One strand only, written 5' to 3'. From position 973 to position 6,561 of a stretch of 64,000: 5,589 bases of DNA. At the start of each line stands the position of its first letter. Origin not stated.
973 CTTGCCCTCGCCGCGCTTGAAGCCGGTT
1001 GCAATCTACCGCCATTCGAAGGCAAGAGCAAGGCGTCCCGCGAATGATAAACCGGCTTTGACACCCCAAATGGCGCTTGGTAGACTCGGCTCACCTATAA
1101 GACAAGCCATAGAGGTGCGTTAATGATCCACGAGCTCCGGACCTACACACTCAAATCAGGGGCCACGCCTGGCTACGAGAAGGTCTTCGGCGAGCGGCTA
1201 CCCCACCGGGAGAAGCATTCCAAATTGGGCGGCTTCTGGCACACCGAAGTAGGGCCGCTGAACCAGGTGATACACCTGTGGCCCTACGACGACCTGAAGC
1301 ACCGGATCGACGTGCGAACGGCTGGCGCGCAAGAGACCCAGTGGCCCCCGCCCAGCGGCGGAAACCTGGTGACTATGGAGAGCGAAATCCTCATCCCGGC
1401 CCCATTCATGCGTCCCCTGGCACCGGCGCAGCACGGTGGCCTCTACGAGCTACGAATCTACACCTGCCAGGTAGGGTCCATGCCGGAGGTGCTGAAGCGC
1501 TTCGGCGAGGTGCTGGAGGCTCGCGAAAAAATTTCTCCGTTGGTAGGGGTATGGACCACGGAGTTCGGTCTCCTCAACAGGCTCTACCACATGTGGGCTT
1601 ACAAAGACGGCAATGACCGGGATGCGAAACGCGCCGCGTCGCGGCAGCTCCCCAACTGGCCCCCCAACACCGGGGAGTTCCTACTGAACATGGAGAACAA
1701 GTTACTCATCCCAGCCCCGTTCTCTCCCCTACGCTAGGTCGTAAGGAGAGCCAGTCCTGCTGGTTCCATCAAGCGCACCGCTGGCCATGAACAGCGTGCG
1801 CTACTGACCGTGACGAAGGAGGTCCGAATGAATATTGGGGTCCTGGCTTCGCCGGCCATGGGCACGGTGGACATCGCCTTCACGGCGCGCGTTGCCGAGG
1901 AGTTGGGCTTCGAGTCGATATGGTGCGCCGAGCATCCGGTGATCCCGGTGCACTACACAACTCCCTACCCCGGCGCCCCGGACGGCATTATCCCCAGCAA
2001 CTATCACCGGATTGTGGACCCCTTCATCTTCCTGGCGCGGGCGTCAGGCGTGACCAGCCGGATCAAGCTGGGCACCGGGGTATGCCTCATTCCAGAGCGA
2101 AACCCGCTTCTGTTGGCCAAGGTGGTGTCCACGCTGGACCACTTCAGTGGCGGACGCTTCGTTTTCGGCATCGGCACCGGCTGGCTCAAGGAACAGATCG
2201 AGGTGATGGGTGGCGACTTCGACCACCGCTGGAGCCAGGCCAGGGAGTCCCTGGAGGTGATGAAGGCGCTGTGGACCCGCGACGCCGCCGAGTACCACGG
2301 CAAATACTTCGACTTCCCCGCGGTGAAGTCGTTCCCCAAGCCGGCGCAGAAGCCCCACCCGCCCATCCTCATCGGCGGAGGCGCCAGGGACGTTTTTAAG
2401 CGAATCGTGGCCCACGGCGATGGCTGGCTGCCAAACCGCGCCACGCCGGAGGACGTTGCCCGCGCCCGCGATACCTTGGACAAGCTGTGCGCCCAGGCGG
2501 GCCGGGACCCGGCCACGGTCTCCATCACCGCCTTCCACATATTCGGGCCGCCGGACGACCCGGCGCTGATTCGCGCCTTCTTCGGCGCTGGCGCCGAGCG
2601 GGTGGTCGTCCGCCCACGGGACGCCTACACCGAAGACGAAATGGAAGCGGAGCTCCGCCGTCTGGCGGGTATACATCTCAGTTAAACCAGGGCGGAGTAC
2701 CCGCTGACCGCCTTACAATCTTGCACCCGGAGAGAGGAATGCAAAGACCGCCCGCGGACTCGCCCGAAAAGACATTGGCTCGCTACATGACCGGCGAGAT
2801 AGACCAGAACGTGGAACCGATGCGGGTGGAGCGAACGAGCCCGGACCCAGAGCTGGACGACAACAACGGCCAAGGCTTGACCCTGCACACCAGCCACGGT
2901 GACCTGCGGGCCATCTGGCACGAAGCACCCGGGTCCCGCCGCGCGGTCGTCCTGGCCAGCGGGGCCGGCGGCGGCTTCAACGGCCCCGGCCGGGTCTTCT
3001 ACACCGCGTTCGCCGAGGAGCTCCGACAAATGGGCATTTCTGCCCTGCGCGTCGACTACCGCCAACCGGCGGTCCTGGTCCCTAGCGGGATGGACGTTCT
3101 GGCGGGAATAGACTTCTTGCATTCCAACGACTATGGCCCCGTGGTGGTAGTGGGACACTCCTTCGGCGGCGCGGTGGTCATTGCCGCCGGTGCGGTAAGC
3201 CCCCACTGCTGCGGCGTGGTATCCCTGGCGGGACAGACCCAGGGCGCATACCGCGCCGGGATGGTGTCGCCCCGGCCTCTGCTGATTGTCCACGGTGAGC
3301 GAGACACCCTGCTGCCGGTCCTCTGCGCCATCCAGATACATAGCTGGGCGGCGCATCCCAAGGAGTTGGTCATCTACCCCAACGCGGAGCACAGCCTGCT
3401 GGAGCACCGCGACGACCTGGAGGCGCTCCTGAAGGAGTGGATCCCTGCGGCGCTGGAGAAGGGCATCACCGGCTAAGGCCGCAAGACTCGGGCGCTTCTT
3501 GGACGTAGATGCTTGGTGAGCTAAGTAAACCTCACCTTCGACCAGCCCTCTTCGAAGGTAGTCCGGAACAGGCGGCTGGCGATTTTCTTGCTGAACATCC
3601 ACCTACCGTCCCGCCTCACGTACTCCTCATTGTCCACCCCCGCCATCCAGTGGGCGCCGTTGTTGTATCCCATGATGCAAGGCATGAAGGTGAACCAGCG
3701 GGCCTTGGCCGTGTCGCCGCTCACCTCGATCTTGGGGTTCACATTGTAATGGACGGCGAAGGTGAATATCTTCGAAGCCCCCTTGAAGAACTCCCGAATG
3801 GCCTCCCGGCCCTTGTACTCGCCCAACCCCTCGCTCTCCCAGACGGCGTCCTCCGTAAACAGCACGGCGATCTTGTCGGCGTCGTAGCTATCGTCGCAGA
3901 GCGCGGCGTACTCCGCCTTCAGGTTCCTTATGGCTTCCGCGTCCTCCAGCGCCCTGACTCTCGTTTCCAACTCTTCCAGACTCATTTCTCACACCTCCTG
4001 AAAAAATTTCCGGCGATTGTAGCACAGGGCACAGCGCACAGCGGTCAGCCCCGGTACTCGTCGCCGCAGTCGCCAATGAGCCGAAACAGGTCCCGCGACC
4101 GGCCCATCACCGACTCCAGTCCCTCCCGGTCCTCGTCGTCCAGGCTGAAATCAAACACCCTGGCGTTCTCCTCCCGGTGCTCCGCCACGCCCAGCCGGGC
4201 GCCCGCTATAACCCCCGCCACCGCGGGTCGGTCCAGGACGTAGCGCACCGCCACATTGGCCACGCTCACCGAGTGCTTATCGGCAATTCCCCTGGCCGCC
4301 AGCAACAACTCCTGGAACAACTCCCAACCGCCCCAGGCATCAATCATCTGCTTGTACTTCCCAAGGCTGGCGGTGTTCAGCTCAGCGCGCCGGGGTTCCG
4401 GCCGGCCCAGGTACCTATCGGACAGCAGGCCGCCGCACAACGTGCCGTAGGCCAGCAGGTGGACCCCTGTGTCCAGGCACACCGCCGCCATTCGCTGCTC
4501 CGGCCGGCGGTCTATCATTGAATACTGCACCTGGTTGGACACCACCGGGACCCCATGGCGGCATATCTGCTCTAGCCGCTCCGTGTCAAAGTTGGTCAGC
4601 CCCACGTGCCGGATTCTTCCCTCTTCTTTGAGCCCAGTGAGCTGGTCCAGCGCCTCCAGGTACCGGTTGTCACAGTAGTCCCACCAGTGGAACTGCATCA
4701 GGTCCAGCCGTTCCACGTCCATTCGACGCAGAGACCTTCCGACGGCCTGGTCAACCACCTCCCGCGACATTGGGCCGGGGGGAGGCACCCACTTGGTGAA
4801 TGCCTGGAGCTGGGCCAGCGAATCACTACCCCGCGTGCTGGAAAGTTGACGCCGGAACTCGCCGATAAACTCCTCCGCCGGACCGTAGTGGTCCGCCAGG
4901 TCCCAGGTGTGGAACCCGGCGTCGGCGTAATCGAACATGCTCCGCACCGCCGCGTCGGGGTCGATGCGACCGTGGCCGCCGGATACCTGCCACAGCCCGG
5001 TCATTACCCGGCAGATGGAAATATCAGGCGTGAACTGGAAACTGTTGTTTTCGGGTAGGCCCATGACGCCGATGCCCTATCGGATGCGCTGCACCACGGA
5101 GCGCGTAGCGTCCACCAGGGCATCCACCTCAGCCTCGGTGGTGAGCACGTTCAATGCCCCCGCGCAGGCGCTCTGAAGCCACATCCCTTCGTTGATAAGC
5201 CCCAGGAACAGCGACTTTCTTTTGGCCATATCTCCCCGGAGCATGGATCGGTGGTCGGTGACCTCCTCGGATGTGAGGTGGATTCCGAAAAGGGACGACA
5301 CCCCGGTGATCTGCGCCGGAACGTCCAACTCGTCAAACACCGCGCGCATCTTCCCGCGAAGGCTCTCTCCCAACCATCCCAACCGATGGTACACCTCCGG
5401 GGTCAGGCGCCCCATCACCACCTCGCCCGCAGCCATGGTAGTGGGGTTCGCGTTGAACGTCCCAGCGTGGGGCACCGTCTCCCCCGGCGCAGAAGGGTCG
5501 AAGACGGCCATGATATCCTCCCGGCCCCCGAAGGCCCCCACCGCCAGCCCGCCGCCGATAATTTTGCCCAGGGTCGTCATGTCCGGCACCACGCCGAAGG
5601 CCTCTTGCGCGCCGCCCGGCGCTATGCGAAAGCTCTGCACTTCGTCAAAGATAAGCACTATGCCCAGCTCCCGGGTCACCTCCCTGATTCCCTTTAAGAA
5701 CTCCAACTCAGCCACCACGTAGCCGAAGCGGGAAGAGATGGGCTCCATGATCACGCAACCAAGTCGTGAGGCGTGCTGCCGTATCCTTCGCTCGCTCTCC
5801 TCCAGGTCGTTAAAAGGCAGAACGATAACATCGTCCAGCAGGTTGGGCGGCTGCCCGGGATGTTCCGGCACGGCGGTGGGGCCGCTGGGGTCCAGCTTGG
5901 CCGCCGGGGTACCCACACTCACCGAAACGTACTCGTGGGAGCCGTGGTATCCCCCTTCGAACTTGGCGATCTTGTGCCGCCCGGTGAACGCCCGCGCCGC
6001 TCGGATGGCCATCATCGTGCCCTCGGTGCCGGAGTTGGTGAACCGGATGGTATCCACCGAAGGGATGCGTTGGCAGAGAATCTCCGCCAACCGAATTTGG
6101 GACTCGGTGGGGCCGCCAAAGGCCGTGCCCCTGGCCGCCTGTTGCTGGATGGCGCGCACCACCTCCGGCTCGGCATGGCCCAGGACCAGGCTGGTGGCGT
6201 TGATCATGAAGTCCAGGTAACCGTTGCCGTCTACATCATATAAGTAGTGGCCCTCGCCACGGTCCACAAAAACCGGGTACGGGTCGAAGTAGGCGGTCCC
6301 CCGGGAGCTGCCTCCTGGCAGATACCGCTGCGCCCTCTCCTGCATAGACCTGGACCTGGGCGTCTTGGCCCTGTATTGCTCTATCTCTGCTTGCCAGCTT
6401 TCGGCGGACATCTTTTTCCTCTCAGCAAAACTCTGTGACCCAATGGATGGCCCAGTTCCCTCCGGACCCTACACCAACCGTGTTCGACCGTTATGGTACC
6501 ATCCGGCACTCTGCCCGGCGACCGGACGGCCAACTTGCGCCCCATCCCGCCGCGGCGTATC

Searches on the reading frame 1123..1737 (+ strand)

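Call 19: search_protein_families(library=pfam, proteins=[window:1123-1737:+])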
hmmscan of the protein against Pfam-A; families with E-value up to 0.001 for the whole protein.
window:1123-1737:+ (204 aa): 1 family
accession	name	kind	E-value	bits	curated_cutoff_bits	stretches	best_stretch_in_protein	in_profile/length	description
PF07978.19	NIPSNAP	-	5e-48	161.9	22.3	2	108-202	1-102/102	NIPSNAP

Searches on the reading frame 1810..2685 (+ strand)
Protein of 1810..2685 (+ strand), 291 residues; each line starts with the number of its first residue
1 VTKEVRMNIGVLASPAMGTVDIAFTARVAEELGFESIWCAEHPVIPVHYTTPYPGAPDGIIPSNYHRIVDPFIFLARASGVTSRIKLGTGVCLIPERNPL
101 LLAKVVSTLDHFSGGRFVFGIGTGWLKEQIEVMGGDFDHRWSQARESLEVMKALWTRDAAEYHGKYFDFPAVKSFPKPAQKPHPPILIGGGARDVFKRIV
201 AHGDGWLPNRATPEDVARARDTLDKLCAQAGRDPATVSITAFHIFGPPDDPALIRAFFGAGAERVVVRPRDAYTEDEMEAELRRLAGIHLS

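Call 19: search_protein_families(library=pfam, proteins=[window:1810-2685:+])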
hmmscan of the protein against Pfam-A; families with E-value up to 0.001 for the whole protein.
window:1810-2685:+ (291 aa): 1 family
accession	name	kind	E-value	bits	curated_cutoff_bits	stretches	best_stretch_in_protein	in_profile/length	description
PF00296.26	Bac_luciferase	-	1.1e-54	186.4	27.9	1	25-251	28-236/314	Luciferase-like monooxygenase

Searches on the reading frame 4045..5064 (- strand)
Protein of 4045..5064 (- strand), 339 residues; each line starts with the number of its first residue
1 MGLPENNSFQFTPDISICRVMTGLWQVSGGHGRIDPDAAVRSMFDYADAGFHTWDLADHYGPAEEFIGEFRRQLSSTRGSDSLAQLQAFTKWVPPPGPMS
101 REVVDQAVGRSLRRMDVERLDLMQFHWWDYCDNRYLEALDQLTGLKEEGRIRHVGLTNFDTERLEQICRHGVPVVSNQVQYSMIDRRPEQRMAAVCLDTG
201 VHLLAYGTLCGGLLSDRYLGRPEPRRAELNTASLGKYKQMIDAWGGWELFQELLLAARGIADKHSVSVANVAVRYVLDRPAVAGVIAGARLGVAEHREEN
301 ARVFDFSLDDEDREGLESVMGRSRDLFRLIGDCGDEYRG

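Call 19: search_protein_families(library=pfam, proteins=[window:4045-5064:-])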
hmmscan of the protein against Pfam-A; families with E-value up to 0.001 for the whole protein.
window:4045-5064:- (339 aa): 1 family
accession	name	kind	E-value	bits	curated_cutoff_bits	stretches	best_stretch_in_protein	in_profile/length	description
PF00248.27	Aldo_ket_red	-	2.5e-63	214.3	24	1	20-318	2-288/291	Aldo/keto reductase family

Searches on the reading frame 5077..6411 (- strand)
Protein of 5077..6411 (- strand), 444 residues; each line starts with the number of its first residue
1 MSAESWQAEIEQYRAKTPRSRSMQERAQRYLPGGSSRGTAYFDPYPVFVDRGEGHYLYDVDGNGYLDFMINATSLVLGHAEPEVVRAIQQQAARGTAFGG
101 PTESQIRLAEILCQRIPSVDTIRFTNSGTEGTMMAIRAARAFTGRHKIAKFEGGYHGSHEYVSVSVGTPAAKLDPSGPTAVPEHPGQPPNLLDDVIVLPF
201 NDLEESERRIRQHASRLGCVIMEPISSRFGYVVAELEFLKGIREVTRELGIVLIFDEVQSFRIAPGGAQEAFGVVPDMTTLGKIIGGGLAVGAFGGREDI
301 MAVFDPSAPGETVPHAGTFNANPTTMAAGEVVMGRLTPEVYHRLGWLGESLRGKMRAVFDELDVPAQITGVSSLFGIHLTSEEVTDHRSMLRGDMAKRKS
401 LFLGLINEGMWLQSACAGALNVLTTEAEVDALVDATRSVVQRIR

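Call 19: search_protein_families(library=pfam, proteins=[window:5077-6411:-])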
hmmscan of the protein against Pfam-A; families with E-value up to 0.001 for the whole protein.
window:5077-6411:- (444 aa): 1 family
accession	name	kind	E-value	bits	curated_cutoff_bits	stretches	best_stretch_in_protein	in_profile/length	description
PF00202.27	Aminotran_3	-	3.6e-59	200.9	30.5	1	44-415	8-374/403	Aminotransferase class-III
